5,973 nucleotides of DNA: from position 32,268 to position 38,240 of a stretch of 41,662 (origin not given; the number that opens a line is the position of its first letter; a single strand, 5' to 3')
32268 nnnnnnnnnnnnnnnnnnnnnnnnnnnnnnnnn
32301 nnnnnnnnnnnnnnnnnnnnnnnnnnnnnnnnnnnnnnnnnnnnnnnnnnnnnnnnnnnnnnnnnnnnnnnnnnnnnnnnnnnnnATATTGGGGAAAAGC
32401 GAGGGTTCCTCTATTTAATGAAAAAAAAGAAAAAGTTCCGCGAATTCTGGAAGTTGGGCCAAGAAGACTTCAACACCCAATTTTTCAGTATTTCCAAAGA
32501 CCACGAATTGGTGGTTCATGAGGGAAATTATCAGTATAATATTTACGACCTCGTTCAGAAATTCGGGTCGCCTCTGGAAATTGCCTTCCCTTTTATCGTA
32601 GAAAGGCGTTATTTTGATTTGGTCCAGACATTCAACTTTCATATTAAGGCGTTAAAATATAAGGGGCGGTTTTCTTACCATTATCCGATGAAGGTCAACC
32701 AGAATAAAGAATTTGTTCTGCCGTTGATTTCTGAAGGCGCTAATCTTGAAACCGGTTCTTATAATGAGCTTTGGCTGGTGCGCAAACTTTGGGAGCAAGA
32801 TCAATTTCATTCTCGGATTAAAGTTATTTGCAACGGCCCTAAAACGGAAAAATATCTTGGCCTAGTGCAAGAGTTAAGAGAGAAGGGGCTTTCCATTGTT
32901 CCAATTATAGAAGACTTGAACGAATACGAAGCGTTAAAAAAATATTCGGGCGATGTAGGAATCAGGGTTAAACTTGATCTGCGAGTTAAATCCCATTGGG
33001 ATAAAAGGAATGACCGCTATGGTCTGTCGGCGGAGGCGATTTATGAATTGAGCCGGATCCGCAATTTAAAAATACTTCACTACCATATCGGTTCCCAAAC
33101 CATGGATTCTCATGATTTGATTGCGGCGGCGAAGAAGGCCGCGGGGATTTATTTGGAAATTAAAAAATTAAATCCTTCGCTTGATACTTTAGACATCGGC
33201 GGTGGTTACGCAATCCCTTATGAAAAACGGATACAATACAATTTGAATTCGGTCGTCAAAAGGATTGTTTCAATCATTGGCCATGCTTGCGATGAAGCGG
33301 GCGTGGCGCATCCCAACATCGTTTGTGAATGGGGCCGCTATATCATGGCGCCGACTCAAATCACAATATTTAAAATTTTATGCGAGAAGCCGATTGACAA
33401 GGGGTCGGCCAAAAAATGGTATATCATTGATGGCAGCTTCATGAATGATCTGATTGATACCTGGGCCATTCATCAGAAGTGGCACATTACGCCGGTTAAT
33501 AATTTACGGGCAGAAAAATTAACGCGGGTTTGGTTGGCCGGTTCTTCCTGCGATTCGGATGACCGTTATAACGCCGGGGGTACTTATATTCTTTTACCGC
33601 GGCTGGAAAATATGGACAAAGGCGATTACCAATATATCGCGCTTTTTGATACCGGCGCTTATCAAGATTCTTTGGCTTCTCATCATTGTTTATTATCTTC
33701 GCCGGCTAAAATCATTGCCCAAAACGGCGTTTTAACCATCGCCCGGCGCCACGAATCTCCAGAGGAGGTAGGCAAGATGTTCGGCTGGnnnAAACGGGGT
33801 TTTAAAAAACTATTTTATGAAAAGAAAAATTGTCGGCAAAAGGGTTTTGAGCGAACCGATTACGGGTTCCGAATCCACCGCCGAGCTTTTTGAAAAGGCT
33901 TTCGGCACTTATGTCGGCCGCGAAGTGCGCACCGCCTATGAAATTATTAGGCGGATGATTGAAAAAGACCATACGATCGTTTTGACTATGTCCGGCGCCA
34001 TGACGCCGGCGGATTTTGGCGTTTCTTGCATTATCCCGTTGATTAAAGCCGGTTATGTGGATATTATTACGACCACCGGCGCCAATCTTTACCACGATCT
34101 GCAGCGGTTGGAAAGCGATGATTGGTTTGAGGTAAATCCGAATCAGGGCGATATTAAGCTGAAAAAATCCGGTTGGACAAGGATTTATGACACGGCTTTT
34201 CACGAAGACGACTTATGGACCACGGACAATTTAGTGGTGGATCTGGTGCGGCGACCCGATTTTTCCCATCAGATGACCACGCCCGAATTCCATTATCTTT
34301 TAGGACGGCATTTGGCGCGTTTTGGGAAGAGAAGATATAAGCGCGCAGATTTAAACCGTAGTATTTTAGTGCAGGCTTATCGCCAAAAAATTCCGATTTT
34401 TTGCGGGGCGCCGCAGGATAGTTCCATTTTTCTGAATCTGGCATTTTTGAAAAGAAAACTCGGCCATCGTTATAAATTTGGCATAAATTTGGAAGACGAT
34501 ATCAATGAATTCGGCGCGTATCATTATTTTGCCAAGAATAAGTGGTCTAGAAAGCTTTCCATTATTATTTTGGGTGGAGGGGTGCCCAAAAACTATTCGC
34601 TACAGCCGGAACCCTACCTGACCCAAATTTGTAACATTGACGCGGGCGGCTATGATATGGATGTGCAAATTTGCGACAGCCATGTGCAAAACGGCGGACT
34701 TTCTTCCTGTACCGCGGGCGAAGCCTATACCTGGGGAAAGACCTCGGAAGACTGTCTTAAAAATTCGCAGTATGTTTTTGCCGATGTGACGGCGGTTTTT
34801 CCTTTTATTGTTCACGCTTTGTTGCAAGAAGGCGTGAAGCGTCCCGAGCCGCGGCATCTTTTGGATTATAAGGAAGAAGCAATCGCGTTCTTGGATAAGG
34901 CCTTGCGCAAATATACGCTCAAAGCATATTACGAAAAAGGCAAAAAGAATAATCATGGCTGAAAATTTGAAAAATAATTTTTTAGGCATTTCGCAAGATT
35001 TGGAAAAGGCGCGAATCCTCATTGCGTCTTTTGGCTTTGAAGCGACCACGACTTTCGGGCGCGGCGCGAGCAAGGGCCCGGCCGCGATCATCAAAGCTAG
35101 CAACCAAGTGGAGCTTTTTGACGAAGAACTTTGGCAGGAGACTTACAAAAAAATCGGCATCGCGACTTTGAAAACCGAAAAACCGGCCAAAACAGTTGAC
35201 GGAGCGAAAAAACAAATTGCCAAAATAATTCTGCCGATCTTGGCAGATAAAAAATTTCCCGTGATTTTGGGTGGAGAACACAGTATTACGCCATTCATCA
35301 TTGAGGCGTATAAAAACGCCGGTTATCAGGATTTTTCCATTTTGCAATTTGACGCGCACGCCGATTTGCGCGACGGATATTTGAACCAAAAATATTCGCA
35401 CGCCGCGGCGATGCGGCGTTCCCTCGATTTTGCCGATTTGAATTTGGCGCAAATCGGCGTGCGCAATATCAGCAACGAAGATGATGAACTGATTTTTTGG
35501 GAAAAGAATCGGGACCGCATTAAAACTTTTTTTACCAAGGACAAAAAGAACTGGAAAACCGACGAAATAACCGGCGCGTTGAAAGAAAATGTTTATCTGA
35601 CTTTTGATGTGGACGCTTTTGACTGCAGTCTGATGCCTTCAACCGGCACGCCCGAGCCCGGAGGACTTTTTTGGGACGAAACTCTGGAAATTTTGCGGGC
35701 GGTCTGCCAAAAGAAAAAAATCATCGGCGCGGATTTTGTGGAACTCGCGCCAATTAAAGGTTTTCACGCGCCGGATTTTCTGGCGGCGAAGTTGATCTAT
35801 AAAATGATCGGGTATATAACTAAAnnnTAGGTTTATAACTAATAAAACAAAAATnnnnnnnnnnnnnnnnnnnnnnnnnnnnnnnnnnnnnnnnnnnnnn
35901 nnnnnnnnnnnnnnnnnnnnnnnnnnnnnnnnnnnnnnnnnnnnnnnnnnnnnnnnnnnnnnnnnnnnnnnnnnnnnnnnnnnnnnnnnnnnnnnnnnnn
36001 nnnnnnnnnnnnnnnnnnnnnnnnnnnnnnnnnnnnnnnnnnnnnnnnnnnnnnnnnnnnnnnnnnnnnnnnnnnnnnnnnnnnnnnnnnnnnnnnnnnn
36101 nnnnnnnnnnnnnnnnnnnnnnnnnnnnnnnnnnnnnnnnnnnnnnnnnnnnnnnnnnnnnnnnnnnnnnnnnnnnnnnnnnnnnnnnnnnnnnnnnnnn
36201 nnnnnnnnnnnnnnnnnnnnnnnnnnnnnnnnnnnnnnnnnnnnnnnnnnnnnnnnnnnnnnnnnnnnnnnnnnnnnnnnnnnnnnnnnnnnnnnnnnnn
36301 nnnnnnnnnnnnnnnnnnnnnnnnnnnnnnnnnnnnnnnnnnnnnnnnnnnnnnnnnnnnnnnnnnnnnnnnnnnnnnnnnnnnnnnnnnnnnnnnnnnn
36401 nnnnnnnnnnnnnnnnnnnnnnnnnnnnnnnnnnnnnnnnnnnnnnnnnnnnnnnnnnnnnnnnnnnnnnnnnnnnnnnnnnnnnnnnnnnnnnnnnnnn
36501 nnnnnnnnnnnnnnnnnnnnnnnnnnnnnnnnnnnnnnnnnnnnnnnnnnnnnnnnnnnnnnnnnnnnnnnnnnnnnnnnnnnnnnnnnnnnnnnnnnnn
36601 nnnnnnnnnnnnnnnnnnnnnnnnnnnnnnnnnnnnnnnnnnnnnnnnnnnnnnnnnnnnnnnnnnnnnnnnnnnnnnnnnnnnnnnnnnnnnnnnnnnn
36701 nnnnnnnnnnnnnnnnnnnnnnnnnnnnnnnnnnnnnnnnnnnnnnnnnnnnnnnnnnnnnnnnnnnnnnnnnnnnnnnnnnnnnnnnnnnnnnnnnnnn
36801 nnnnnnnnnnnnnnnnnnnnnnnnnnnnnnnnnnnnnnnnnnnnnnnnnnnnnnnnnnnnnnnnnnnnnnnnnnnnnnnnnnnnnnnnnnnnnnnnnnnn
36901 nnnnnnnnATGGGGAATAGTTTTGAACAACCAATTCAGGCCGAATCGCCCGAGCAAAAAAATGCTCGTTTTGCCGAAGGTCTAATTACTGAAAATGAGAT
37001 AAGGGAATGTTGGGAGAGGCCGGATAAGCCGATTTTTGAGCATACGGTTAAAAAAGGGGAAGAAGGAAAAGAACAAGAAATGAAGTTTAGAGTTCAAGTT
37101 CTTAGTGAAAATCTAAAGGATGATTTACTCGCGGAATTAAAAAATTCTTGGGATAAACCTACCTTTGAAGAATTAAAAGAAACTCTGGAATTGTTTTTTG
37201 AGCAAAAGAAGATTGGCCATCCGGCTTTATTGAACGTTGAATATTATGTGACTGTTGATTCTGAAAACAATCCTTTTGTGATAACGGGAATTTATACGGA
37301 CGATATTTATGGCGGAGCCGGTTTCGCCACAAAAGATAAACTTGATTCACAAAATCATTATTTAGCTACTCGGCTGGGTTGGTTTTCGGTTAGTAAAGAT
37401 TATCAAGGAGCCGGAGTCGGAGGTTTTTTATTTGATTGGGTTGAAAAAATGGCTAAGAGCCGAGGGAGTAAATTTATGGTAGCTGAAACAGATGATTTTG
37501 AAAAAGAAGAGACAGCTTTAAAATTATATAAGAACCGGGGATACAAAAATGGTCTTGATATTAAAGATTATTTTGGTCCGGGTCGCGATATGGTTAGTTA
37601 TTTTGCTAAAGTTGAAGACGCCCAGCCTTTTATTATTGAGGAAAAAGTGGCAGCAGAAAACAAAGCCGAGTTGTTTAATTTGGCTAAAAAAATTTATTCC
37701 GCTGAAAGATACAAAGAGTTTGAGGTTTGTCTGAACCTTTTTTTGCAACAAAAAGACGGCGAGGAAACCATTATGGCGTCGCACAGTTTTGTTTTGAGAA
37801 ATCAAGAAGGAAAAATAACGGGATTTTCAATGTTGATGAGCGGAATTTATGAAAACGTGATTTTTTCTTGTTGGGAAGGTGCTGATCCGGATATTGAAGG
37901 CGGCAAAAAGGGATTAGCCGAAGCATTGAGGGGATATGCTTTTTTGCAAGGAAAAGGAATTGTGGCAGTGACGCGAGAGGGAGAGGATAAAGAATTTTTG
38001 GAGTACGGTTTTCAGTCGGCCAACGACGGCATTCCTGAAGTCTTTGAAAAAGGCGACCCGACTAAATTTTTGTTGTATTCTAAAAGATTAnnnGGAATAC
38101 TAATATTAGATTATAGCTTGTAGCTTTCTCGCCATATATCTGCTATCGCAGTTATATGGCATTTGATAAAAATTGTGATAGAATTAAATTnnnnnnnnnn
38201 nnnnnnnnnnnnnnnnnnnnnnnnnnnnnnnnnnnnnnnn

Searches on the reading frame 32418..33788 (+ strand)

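Call 67: search_protein_families(library=pfam, proteins=[window:32418-33788:+], max_evalue=0.001)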
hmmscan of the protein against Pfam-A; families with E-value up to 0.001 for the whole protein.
window:32418-33788:+ (457 aa): 2 families
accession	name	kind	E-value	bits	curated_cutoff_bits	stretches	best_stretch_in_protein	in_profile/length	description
PF02784.22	Orn_Arg_deC_N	-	3.2e-27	95.9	23.4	1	82-311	15-247/247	Pyridoxal-dependent decarboxylase, pyridoxal binding domain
PF00278.28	Orn_DAP_Arg_deC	-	8.9e-06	26.3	23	1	315-403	9-87/95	Pyridoxal-dependent decarboxylase, C-terminal sheet domain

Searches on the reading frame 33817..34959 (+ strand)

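Call 67: search_protein_families(library=pfam, proteins=[window:33817-34959:+], max_evalue=0.001)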
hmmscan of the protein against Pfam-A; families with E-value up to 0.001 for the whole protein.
window:33817-34959:+ (381 aa): 1 family
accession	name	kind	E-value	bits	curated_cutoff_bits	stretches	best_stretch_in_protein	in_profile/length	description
PF01916.23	DS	-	1.8e-55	188.7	27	1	31-334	10-287/288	Deoxyhypusine synthase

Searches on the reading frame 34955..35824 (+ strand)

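Call 67: search_protein_families(library=pfam, proteins=[window:34955-35824:+], max_evalue=0.001)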
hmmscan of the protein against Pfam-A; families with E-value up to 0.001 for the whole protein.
window:34955-35824:+ (290 aa): 1 family
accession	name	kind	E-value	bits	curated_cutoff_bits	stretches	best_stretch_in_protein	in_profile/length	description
PF00491.26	Arginase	-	7.7e-57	193.3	22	1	20-285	2-279/280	Arginase family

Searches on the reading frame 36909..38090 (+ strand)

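Call 67: search_protein_families(library=pfam, proteins=[window:36909-38090:+], max_evalue=0.001)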
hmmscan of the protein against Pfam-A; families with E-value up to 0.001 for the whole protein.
window:36909-38090:+ (394 aa): 2 families
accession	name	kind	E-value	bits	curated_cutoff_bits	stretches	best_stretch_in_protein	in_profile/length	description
PF00583.31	Acetyltransf_1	-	2.2e-07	31.6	20.7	1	113-212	25-116/116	Acetyltransferase (GNAT) family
PF13508.13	Acetyltransf_7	-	4e-07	30.8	27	1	137-213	18-83/84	Acetyltransferase (GNAT) domain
